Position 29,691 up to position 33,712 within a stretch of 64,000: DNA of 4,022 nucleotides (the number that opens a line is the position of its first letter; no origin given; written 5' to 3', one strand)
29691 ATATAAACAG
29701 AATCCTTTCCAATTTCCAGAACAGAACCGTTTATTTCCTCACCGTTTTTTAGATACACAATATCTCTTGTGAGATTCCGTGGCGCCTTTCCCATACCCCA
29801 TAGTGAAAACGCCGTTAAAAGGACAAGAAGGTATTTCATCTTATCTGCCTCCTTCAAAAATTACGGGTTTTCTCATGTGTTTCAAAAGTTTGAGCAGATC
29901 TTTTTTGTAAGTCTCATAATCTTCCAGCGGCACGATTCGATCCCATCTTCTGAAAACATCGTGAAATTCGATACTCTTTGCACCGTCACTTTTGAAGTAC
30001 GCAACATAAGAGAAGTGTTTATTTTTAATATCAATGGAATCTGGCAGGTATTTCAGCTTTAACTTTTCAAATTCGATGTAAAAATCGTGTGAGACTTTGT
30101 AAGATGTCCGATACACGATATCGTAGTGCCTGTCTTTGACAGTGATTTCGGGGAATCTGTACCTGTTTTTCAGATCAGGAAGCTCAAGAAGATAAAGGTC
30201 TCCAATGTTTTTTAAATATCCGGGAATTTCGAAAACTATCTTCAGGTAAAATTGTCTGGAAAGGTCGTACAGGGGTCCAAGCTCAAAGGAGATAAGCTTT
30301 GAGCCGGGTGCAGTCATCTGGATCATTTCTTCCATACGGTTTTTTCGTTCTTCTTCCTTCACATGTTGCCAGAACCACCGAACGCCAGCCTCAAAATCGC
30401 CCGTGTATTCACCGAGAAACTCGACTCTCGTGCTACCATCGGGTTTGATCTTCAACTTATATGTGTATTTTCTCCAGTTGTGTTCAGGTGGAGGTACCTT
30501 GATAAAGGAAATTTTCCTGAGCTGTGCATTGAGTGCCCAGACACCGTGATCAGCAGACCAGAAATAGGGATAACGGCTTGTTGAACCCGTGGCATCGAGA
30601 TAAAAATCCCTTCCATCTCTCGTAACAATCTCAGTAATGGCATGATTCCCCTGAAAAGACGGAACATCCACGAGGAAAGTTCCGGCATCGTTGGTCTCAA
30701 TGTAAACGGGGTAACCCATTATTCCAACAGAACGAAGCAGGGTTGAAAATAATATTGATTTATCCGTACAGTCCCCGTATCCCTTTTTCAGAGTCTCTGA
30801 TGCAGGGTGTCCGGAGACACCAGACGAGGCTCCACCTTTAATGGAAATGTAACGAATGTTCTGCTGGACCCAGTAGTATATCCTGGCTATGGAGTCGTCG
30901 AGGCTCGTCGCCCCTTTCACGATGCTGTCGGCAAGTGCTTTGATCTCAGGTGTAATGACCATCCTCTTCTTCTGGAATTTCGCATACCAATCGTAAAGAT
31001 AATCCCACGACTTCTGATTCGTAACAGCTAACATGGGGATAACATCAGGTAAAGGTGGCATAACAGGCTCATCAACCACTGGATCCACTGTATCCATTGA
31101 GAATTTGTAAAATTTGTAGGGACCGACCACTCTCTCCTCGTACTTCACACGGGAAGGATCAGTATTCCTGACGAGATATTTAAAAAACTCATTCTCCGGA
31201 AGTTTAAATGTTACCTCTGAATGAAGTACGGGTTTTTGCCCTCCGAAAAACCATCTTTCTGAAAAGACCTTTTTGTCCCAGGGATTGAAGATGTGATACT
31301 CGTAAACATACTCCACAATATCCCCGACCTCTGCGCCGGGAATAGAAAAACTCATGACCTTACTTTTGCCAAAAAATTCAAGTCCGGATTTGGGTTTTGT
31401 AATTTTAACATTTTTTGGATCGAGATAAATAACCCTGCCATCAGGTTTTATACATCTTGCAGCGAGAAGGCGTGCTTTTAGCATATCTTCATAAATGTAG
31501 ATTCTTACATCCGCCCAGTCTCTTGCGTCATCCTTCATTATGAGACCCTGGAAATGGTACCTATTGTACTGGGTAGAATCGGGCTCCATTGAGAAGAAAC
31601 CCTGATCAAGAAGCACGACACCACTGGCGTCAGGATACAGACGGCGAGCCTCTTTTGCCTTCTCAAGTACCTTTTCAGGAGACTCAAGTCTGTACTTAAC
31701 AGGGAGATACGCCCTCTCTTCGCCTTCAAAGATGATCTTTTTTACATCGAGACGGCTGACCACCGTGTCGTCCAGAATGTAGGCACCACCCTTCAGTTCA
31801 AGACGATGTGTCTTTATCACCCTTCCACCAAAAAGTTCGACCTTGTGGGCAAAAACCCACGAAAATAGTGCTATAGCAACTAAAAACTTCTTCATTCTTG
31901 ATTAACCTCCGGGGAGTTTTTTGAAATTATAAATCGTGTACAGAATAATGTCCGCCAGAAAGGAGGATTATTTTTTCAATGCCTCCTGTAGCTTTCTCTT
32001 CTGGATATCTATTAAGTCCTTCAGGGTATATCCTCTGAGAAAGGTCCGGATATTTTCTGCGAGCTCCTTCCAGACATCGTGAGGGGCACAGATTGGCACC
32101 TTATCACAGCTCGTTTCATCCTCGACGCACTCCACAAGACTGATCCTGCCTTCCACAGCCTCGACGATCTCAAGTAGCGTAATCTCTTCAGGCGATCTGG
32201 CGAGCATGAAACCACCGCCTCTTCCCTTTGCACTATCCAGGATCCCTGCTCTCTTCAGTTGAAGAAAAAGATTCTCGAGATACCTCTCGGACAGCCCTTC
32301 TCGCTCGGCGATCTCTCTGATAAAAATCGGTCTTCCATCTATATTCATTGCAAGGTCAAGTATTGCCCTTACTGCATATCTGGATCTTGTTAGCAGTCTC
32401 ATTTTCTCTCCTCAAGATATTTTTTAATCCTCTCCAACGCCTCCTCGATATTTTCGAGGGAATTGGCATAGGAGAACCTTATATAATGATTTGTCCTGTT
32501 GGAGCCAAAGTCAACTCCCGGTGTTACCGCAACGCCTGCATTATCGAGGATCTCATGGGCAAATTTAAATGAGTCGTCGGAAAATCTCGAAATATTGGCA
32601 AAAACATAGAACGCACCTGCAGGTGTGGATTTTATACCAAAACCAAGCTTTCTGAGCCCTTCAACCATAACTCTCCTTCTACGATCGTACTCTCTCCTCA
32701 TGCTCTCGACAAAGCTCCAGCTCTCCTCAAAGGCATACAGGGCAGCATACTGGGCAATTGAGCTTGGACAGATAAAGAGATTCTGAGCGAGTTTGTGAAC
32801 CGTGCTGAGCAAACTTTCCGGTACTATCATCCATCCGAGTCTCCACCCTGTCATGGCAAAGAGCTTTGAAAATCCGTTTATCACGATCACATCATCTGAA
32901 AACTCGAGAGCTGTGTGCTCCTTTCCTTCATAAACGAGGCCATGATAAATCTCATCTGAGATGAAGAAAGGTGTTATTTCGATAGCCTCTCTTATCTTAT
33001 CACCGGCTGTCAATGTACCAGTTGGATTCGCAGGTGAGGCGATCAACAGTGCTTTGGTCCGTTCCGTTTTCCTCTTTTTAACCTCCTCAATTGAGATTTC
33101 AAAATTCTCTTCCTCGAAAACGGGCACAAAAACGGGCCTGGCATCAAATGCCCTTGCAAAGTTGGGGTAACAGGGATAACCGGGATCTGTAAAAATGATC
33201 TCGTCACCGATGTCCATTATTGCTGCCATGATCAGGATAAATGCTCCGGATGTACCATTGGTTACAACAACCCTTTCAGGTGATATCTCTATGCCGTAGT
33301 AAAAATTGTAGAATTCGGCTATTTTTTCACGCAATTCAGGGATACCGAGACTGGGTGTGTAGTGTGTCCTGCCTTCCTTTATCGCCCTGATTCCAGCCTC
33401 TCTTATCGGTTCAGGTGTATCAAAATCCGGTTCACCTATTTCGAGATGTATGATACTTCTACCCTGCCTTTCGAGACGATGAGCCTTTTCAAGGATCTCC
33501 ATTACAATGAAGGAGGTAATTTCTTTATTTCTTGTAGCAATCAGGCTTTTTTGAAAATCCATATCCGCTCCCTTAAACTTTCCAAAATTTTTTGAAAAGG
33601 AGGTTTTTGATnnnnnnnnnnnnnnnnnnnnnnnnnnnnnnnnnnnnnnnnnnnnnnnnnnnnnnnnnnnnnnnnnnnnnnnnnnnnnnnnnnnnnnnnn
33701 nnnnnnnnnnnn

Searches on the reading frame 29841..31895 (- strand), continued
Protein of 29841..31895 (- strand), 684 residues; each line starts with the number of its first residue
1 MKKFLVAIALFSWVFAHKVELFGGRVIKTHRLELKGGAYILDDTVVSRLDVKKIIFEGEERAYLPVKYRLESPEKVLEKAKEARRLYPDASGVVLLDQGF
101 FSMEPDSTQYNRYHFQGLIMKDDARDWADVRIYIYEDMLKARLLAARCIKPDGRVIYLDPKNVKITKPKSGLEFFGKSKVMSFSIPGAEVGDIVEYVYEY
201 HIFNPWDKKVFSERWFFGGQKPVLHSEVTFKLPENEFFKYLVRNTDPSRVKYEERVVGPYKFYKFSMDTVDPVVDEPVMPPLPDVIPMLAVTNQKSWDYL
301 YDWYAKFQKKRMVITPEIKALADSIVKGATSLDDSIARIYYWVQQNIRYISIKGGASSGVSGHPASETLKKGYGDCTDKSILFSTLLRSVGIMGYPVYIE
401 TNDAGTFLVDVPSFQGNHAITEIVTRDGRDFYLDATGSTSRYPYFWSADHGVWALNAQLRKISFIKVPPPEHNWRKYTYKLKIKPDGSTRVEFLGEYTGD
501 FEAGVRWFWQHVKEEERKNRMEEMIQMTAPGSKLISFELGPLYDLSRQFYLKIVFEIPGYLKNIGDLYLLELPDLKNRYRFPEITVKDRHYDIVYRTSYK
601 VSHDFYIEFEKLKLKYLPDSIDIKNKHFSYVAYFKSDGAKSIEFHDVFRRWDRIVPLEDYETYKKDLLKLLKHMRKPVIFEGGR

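Call 59: fold_search(model_id=the predicted structure, library=pdb)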
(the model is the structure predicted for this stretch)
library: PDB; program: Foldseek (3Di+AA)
matches with E <= 10: 1065; with E <= 0.001: 37
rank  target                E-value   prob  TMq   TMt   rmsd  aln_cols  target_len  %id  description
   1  3kd4_A                9.3e-33  1.00  0.62  0.82   5.5       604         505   13  CRYSTAL STRUCTURE OF A PUTATIVE PROTEASE (BDI_1141) FROM PARABACTEROIDES DISTASONIS ATCC 8503 AT 2.00 A RESOLUTION (released 2009-11-24)
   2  3isr_C                2.4e-06  1.00  0.16  0.35  12.1       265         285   14  The Crystal Structure of a Putative Cysteine Protease from Cytophaga hutchinsonii to 1.9A (released 2009-09-08)
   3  8b6l_O                3.0e-06  1.00  0.16  0.18  22.8       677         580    8  Subtomogram average of the human Sec61-TRAP-OSTA-translocon (released 2022-12-07)
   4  3isr_B                3.7e-06  1.00  0.16  0.34  13.7       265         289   14  The Crystal Structure of a Putative Cysteine Protease from Cytophaga hutchinsonii to 1.9A (released 2009-09-08)
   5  3isr_A                6.0e-06  1.00  0.16  0.35  12.6       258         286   14  The Crystal Structure of a Putative Cysteine Protease from Cytophaga hutchinsonii to 1.9A (released 2009-09-08)
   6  4wz9_B                1.1e-05  1.00  0.18  0.14  12.5       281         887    8  APN1 from Anopheles gambiae (released 2015-06-17)
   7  6s7t_E                1.9e-05  0.99  0.15  0.22  21.9       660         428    8  Cryo-EM structure of human oligosaccharyltransferase complex OST-B (released 2019-12-18)
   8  4wz9_A                2.0e-05  1.00  0.18  0.14  12.5       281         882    8  APN1 from Anopheles gambiae (released 2015-06-17)
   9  8pn9_E                3.4e-05  0.95  0.14  0.17  23.3       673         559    9  Structure of human oligosaccharyltransferase OST-A complex bound to NGI-1 (released 2024-05-08)
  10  6s7o_E                4.2e-05  0.98  0.16  0.18  21.9       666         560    8  Cryo-EM structure of human oligosaccharyltransferase complex OST-A (released 2019-12-18)
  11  4pj6_A                4.7e-05  0.99  0.16  0.14  14.9       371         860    6  Crystal Structure of Human Insulin Regulated Aminopeptidase with Lysine in Active Site (released 2014-12-03)
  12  8sw0                  4.7e-05  0.99  0.19  0.16  17.3       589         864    7  Puromycin sensitive aminopeptidase (released 2023-07-26)
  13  7pfs_B                8.4e-05  1.00  0.17  0.14  14.3       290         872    8  Crystal structure of ERAP2 aminopeptidase in complex with phosphinic pseudotripeptide ((1R)-1-Amino-3-phenylpropyl){2- (released 2022-01-26)
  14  4p8q_A                9.4e-05  0.99  0.17  0.14  15.5       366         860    6  Crystal Structure of Human Insulin Regulated Aminopeptidase with Alanine in Active Site (released 2014-12-03)
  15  6fpy_B                1.2e-04  0.99  0.20  0.22  16.5       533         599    8  Inter-alpha-inhibitor heavy chain 1, wild type (released 2019-02-27)
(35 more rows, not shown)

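Call 76: find_encoding_contigs(protein=P0158, flank=10000, max_places=2)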
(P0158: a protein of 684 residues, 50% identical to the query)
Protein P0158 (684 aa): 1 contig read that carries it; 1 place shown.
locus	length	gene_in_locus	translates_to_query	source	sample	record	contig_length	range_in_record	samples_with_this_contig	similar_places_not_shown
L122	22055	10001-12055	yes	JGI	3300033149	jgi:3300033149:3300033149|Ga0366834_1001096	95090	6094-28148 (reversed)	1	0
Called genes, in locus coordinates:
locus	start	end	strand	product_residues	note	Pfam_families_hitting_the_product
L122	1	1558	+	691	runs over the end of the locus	PF12773:DZR, PF00069:Pkinase, PF07714:PK_Tyr_Ser-Thr, PF24105:Beta-prop_CAF1B_HIR1, PF24782:WD40_MABP1-WDR62_2nd, PF25391:WD40_Gbeta, PF24796:WDR55, PF24807:WD40_CDC20-Fz, +41 more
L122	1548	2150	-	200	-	PF00625:Guanylate_kin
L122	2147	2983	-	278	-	PF03755:YicC-like_N, PF08340:YicC-like_C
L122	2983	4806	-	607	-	PF13522:GATase_6, PF13537:GATase_7, PF01380:SIS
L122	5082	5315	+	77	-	-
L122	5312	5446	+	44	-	PF00468:Ribosomal_L34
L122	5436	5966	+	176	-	PF01809:YidD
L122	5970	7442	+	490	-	PF14849:YidC_periplas, PF02096:60KD_IMP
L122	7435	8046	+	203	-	PF14804:Jag_N (weak)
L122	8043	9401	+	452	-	PF10396:TrmE_N, PF12631:MnmE_helical, PF00009:GTP_EFTU (faint), PF01926:MMR_HSR1, PF02421:FeoB_N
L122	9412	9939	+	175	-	PF01613:Flavin_Reduct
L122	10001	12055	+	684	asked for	PF12969:DUF3857, PF01841:Transglut_core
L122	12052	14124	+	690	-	PF12969:DUF3857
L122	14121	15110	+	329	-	PF00814:TsaD, PF02543:Carbam_trans_N (weak)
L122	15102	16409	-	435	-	PF00206:Lyase_1, PF10397:ADSL_C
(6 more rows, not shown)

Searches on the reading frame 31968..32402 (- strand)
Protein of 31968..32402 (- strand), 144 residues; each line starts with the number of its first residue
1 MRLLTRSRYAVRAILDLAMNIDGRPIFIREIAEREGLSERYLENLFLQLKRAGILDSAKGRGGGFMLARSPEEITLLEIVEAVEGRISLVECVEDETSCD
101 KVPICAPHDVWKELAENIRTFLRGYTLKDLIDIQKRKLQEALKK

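Call 4: search_protein_families(library=pfam, proteins=[window:31968-32402:-], max_evalue=0.01)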
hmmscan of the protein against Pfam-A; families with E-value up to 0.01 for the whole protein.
window:31968-32402:- (144 aa): 1 family
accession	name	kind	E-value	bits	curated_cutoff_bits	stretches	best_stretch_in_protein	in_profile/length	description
PF02082.26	Rrf2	-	1.6e-39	135.5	30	1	5-132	3-131/132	Iron-dependent Transcriptional regulator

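Call 51: search_protein_families(library=ncbifam, proteins=[window:31968-32402:-], max_evalue=0.00001)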
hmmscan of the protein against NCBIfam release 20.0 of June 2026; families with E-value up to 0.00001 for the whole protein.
window:31968-32402:- (144 aa): 7 families
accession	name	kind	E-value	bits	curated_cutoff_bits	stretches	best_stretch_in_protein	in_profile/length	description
TIGR00738.1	rrf2_super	superfamily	4.9e-40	136.5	73.3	1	1-131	1-131/132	Rrf2 family transcriptional regulator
TIGR02010.1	IscR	equivalog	3.7e-35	120.7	207.55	1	1-134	1-133/135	Fe-S cluster assembly transcriptional regulator IscR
NF047409.1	Cys_reg_CymR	equivalog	1.9e-28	99.3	195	1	1-140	1-133/139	cysteine metabolism transcriptional regulator CymR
NF008110.0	PRK10857.1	equivalog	5.4e-28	97.8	275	1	1-134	1-133/164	Fe-S cluster assembly transcriptional regulator IscR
TIGR02944.1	suf_reg_Xantho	equivalog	1.1e-20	74.3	110.65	1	9-130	10-130/130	SUF system Fe-S cluster assembly regulator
NF008886.0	PRK11920.1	equivalog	1.7e-20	73.2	193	1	1-140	1-139/153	iron-responsive transcriptional regulator RirA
NF008240.0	PRK11014.1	equivalog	5.9e-14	52.3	182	1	2-135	2-132/141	nitric oxide-sensing transcriptional repressor NsrR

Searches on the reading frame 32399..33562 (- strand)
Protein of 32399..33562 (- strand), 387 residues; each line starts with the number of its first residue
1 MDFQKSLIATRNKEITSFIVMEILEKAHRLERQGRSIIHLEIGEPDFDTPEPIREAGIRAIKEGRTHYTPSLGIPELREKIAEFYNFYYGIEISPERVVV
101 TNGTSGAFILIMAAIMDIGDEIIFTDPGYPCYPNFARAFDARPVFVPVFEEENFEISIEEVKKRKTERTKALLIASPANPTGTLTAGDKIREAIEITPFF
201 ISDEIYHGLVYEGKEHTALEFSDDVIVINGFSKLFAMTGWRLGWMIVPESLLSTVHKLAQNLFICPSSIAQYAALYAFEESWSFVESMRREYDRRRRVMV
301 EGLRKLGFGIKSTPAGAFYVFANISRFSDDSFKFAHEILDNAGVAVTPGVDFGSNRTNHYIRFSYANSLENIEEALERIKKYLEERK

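Call 4: search_protein_families(library=pfam, proteins=[window:32399-33562:-], max_evalue=0.01)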
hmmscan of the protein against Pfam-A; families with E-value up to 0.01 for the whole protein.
window:32399-33562:- (387 aa): 5 families
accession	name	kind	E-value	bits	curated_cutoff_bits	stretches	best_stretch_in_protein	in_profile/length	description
PF00155.27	Aminotran_1_2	-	4.2e-62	210.8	19.7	1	37-379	3-361/361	Aminotransferase class I and II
PF01041.23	DegT_DnrJ_EryC1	-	3.6e-08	33.5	19.8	1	98-175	43-119/360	DegT/DnrJ/EryC1/StrS aminotransferase family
PF00266.25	Aminotran_5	-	0.00018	21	21.5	1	75-192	46-163/371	Aminotransferase class-V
PF01053.26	Cys_Met_Meta_PP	-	0.0014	17.7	27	1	97-184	70-153/381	Cys/Met metabolism PLP-dependent enzyme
PF04864.19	Alliinase_C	-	0.0037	16.7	22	0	156-250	125-211/363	Allinase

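Call 51: search_protein_families(library=ncbifam, proteins=[window:32399-33562:-], max_evalue=0.00001)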
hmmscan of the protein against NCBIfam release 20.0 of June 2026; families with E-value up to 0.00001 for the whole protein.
window:32399-33562:- (387 aa): 68 families (the best 25 are shown)
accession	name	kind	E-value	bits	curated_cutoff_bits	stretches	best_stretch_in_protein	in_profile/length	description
NF006514.0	PRK08960.1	equivalog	5e-144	479.9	554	1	7-384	4-386/388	pyridoxal phosphate-dependent aminotransferase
NF005601.0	PRK07337.1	equivalog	1.9e-134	448.7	496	1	7-384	7-393/394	pyridoxal phosphate-dependent aminotransferase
NF041091.1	asp_aminotase_Arch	equivalog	8.9e-95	317.7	550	1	13-384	5-376/376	aspartate aminotransferase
NF006229.0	PRK08361.1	equivalog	1.4e-91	307.5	624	1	4-385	6-390/391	aspartate aminotransferase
NF005817.0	PRK07683.1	equivalog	8.8e-86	288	575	1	27-386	20-384/387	aminotransferase A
NF041364.1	GntC_guanitoxin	equivalog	8.6e-85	284.7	415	1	40-381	3-355/356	guanitoxin biosynthesis PLP-dependent (S)-gamma-hydroxy-L-arginine cyclodehydratase GntC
NF005816.0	PRK07682.1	equivalog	1e-83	281.1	620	1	33-386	27-386/390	aminotransferase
NF005588.0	PRK07309.1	equivalog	9.5e-81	271.7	576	1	35-386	30-389/391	pyridoxal phosphate-dependent aminotransferase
NF006230.0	PRK08363.1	equivalog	5.4e-79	265.8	534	1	18-386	13-395/398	alanine aminotransferase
NF004770.0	PRK06108.1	subfamily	3.4e-77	259.9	422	1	31-385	32-394/396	pyridoxal phosphate-dependent aminotransferase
NF004975.0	PRK06348.1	equivalog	9.2e-75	252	549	1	5-381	3-381/384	pyridoxal phosphate-dependent aminotransferase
NF004769.0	PRK06107.1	equivalog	7.5e-73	245.6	617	1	5-382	3-397/402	aspartate transaminase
NF005744.0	PRK07568.1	subfamily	7e-70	235.8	389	1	9-385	4-392/398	pyridoxal phosphate-dependent aminotransferase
NF006756.0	PRK09276.1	subfamily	2.8e-69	233.9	507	1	8-382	4-385/387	LL-diaminopimelate aminotransferase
TIGR03540.1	DapC_direct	equivalog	4.8e-67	226.5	593.25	1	8-381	2-382/383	LL-diaminopimelate aminotransferase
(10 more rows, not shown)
